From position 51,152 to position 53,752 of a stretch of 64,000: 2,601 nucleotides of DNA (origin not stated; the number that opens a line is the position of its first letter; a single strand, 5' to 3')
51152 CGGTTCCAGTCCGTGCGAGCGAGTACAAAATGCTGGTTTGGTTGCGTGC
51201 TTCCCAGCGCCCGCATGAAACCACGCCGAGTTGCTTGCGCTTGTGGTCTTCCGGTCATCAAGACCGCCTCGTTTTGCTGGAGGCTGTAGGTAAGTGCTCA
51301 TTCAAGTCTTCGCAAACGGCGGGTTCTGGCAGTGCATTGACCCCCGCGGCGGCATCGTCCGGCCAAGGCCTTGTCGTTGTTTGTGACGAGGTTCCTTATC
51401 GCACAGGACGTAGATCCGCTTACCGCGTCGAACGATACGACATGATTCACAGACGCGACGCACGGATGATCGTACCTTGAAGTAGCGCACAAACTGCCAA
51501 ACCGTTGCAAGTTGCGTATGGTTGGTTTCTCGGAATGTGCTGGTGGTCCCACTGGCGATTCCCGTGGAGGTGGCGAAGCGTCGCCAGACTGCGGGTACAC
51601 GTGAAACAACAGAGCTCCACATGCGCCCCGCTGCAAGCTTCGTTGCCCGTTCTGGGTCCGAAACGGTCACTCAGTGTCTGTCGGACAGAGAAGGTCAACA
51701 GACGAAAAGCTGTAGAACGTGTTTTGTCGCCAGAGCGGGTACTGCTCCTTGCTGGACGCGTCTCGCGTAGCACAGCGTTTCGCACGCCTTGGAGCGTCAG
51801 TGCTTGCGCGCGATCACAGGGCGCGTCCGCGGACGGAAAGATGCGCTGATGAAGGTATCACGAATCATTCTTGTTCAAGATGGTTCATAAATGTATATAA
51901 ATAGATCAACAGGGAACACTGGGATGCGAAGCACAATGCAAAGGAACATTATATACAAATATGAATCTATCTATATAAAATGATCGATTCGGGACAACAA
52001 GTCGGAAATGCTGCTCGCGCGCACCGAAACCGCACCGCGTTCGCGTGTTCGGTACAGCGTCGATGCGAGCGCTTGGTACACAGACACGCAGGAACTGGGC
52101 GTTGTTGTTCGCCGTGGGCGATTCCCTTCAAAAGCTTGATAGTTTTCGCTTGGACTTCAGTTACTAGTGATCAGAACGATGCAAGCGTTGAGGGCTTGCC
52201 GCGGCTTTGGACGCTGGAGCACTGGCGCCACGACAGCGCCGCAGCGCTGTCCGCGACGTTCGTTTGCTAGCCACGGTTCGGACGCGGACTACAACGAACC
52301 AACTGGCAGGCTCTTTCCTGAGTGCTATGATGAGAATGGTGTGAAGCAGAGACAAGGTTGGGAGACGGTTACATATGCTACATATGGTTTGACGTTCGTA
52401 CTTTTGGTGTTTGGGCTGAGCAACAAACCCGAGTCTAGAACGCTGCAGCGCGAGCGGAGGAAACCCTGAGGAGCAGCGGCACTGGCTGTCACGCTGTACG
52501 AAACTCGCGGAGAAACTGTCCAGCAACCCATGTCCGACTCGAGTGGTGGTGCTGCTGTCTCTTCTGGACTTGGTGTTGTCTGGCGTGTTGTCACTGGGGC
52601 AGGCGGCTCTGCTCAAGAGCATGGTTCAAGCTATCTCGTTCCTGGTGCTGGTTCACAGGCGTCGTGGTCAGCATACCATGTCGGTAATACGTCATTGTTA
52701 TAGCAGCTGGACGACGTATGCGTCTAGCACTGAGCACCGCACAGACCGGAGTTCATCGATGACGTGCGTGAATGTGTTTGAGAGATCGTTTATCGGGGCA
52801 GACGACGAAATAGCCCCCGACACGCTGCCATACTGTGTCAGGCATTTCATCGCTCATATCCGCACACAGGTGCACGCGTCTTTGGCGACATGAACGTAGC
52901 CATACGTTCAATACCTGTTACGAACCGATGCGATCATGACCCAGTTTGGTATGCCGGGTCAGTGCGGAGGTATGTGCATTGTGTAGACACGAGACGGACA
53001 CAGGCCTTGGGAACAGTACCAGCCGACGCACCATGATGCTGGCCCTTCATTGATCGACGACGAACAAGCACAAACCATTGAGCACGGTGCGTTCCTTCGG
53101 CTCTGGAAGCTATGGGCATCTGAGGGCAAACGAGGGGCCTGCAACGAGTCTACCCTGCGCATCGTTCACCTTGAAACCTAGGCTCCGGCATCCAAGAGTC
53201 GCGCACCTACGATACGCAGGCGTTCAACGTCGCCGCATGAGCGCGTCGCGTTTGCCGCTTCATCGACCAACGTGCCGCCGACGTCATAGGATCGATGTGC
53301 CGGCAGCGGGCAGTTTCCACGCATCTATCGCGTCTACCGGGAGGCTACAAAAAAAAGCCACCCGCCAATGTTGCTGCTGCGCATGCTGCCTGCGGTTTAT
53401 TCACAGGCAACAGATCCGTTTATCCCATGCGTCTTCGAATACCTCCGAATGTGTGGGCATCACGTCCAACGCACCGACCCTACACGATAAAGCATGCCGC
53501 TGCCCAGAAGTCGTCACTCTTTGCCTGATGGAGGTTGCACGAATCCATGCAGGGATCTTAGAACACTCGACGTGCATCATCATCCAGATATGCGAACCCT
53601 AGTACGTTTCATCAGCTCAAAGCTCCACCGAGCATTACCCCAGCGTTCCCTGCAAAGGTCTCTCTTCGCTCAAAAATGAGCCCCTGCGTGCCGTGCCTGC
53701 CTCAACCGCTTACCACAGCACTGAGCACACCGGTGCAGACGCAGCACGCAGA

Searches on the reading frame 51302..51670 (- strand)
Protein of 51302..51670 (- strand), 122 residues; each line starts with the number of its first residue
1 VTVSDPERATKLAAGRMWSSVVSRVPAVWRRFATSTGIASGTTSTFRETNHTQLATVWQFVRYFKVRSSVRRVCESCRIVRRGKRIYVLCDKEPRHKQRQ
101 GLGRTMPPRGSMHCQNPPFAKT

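Call 7: search_protein_families(library=pfam, proteins=[window:51302-51670:-])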
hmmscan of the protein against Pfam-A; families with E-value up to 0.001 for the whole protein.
window:51302-51670:- (122 aa): 1 family
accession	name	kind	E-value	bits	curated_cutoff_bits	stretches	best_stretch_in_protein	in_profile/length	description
PF00444.23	Ribosomal_L36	-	3e-18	66.1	26.1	1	64-101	1-38/38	Ribosomal protein L36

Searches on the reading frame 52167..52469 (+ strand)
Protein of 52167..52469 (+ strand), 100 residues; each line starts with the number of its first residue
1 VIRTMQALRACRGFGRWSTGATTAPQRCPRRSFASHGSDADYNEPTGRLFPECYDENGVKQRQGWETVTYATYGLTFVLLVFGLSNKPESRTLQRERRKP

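Call 7: search_protein_families(library=pfam, proteins=[window:52167-52469:+])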
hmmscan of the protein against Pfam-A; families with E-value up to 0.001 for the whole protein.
window:52167-52469:+ (100 aa): 0 families

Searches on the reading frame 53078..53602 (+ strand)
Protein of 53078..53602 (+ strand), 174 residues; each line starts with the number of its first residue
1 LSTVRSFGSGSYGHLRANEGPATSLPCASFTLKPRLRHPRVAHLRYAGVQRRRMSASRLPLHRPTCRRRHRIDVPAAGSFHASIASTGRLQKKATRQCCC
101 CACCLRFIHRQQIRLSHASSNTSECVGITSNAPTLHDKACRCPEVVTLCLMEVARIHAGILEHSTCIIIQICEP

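Call 7: search_protein_families(library=pfam, proteins=[window:53078-53602:+])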
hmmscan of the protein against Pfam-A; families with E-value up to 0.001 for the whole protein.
window:53078-53602:+ (174 aa): 0 families
